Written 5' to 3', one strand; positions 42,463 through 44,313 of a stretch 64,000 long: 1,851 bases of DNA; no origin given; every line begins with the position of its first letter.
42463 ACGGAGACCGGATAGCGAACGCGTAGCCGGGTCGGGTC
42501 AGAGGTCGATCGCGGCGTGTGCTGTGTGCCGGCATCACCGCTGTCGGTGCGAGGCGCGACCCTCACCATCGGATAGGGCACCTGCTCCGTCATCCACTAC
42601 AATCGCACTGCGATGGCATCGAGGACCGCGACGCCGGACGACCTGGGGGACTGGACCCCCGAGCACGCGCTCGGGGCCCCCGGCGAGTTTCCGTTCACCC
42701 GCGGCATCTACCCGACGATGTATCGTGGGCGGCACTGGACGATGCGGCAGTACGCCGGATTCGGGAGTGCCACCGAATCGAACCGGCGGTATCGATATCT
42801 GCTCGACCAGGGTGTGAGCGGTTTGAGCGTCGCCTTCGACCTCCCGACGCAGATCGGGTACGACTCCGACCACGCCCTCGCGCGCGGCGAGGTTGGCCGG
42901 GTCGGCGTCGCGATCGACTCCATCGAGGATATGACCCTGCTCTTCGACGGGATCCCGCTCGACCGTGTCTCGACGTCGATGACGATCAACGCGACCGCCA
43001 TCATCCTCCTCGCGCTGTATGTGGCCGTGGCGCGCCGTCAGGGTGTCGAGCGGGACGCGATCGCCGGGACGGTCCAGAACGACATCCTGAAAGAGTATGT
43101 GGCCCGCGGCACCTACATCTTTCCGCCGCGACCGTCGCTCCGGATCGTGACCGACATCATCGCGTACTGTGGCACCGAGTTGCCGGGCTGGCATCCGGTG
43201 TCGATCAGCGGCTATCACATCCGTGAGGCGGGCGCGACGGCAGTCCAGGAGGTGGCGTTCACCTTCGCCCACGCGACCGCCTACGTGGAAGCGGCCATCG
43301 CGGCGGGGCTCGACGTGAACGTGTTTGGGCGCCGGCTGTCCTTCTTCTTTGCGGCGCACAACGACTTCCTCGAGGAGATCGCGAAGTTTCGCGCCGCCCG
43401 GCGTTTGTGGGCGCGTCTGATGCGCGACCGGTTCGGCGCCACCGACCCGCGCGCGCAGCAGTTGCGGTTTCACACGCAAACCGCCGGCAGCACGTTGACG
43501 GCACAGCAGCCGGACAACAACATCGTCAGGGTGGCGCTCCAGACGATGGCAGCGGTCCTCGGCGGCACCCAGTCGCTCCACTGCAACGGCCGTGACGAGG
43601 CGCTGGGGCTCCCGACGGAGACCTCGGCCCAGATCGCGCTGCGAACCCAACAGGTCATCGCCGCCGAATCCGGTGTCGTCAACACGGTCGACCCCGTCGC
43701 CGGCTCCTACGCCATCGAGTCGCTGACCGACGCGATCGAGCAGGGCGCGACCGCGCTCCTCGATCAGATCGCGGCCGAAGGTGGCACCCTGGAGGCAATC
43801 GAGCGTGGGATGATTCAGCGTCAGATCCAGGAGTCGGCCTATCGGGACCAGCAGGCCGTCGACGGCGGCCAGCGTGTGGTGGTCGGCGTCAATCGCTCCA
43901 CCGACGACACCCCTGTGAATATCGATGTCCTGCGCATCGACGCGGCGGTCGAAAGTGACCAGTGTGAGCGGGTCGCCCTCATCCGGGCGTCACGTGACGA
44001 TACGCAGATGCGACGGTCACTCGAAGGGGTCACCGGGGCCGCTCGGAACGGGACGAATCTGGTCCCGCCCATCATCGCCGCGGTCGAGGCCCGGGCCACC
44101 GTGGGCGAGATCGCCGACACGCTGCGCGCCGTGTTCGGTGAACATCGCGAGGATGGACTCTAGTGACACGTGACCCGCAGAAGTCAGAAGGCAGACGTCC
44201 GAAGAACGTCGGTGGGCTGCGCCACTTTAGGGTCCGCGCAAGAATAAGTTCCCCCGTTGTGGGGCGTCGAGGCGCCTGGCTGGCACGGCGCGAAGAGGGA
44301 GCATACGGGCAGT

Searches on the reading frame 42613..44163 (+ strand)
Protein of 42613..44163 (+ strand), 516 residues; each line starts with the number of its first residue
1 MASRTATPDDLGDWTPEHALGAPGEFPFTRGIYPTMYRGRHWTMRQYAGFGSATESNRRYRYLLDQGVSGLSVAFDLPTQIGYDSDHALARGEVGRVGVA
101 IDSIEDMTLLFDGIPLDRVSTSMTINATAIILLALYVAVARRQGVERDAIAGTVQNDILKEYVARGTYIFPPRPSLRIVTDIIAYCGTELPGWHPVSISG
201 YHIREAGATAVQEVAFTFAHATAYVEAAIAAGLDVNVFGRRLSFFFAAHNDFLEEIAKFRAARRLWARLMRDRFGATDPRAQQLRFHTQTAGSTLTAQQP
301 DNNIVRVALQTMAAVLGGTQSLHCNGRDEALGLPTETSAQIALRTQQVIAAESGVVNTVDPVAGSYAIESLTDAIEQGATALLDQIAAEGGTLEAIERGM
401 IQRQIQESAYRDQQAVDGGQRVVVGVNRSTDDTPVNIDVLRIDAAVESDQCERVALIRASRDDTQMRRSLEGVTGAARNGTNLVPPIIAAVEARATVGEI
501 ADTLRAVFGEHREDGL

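Call 59: find_encoding_contigs(protein=window:42613-44163:+, flank=1500, max_places=8)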
Protein window:42613-44163:+ (516 aa): 7 contigs read that carry it; 6 places shown.
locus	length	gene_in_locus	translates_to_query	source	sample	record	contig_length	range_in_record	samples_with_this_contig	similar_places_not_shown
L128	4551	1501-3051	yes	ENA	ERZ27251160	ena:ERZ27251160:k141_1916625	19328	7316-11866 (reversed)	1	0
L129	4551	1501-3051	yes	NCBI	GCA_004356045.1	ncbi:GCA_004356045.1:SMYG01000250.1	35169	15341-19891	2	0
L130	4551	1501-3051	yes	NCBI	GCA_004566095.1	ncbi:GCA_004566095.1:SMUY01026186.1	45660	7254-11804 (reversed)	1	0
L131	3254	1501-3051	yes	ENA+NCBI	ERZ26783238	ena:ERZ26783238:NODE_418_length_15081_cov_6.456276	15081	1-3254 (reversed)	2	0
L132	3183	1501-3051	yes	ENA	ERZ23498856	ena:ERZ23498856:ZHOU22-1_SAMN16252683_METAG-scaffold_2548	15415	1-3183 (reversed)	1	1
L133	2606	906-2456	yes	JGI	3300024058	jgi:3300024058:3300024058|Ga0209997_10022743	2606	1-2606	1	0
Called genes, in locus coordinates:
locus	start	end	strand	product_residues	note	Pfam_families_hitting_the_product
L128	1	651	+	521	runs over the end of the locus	PF01676:Metalloenzyme, PF06415:iPGM_N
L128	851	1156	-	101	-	-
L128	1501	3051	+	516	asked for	PF01642:MM_CoA_mutase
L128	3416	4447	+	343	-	PF00005:ABC_tran, PF08352:oligo_HPY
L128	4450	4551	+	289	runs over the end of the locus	PF00005:ABC_tran, PF02463:SMC_N (faint), PF13304:AAA_21 (faint)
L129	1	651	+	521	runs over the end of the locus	PF01676:Metalloenzyme, PF06415:iPGM_N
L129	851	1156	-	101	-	-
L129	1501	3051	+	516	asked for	PF01642:MM_CoA_mutase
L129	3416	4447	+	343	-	PF00005:ABC_tran, PF08352:oligo_HPY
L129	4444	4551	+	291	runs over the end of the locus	PF00005:ABC_tran, PF13304:AAA_21 (faint)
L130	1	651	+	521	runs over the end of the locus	PF01676:Metalloenzyme, PF06415:iPGM_N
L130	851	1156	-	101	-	-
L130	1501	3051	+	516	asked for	PF01642:MM_CoA_mutase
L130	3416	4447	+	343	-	PF00005:ABC_tran, PF08352:oligo_HPY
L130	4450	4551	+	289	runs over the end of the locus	PF00005:ABC_tran, PF02463:SMC_N (faint), PF13304:AAA_21 (faint)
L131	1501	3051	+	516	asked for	PF01642:MM_CoA_mutase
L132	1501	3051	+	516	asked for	PF01642:MM_CoA_mutase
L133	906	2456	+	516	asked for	PF01642:MM_CoA_mutase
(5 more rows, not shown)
